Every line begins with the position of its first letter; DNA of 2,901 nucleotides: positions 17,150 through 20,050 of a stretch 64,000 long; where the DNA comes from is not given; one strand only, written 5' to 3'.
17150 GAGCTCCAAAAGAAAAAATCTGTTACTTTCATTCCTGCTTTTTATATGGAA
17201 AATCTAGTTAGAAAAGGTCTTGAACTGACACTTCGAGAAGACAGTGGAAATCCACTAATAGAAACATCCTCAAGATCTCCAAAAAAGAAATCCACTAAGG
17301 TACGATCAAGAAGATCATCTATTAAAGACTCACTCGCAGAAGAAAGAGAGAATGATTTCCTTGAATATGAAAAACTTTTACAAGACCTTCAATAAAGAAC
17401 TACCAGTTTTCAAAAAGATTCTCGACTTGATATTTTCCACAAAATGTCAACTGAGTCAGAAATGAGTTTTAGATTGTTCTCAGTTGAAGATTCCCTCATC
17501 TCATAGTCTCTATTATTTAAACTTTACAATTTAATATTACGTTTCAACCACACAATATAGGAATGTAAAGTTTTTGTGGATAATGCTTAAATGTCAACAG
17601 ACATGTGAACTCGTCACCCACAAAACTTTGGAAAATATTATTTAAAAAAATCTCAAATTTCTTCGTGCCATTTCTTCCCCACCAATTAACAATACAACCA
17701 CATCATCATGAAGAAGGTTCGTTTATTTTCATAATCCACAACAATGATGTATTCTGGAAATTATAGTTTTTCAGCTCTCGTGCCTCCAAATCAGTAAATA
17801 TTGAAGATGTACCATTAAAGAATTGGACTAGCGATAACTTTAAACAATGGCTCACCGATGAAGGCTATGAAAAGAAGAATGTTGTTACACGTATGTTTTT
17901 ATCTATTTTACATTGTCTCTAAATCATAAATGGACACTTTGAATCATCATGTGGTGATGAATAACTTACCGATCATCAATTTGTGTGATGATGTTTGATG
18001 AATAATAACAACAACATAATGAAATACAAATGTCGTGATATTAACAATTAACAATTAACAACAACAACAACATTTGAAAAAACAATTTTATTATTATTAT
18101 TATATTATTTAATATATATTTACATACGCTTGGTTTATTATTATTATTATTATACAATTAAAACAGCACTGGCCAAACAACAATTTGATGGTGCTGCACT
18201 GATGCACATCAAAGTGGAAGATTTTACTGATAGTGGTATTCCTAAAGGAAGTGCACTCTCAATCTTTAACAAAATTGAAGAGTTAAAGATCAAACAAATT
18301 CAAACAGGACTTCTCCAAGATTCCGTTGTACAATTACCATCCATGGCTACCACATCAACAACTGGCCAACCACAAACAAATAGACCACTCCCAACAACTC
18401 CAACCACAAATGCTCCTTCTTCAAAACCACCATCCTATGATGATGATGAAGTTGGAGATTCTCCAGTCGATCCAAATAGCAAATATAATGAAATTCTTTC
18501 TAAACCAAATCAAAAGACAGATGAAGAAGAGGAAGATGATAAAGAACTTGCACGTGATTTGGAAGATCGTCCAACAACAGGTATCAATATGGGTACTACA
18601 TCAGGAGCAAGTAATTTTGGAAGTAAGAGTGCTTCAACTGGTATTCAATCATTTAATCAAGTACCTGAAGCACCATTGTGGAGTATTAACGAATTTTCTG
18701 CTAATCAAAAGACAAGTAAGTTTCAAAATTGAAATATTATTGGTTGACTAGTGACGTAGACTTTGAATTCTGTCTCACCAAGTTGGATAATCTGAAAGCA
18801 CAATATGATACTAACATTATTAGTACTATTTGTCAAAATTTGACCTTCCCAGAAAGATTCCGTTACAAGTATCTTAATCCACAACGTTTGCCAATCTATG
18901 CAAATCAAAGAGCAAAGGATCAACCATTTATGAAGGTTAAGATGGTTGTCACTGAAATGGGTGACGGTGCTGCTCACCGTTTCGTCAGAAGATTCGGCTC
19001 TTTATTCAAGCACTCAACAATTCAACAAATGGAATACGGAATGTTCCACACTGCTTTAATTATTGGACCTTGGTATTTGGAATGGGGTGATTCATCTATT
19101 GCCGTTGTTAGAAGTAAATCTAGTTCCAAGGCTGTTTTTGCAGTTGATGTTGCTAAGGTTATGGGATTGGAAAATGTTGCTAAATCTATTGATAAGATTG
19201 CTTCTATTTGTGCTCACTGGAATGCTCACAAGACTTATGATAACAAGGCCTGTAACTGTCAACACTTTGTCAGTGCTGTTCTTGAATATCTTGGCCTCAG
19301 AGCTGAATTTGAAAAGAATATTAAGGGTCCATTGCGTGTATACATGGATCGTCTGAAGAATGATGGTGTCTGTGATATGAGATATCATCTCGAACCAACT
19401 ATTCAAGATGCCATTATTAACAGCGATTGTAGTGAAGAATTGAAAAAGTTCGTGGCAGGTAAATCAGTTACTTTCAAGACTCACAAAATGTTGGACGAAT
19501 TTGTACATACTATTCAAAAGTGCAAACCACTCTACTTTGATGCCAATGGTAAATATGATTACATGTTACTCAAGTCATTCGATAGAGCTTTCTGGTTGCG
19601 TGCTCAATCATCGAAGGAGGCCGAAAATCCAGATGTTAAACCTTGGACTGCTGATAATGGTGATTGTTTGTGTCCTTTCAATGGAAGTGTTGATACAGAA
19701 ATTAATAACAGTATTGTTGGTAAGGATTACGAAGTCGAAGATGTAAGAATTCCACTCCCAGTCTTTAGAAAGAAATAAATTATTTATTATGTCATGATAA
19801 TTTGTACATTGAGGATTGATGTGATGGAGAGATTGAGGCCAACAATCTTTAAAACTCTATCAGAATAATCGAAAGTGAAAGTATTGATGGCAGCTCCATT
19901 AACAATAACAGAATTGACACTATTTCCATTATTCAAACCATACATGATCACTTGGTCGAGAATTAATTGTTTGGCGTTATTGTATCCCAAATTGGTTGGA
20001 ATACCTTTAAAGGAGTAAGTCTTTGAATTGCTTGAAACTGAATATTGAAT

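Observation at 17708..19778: Four-exon gene fusing a SAM domain to a PPPDE/DeSI-type permuted papain-fold peptidase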

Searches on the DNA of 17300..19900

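Call 75: search_rna_families(source=window, start=17300, end=19900, threshold=evalue, max_evalue=1)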
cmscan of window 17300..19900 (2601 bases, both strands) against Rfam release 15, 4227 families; matches with E-value up to 1: 0.
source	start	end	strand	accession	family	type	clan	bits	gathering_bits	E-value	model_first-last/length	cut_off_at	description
